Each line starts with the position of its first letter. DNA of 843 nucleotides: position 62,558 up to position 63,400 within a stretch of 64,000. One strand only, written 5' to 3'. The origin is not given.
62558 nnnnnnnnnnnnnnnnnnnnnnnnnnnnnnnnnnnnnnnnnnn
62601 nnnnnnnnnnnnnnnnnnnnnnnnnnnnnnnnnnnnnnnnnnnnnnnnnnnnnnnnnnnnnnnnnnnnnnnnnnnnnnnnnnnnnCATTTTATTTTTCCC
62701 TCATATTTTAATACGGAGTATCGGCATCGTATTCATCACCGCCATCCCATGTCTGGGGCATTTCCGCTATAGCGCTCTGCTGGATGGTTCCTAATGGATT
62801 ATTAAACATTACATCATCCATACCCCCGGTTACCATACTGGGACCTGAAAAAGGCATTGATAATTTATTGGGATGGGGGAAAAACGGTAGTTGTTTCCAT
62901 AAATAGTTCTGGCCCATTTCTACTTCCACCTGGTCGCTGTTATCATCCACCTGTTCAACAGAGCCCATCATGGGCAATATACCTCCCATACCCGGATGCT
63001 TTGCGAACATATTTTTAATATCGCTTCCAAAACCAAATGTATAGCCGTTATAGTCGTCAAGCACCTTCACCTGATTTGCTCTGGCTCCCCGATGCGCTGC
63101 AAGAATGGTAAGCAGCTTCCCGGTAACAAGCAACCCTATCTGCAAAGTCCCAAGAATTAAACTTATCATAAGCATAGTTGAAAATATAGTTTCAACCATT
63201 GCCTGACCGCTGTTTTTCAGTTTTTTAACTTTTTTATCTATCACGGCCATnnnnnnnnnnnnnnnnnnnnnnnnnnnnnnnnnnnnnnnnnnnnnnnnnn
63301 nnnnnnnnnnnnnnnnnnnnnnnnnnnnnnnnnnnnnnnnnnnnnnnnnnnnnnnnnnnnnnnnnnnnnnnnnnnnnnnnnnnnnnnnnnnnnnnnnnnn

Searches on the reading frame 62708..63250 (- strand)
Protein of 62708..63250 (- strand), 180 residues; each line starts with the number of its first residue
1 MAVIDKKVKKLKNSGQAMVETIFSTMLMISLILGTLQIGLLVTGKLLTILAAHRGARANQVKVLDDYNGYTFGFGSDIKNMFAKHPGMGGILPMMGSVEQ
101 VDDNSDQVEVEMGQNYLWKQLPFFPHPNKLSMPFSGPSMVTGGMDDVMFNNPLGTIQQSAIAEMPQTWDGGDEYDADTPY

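Call 93: find_encoding_contigs(protein=window:62708-63250:-, flank=10000, max_places=1)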
Protein window:62708-63250:- (180 aa): no gene with exactly this product is on record in the collection.
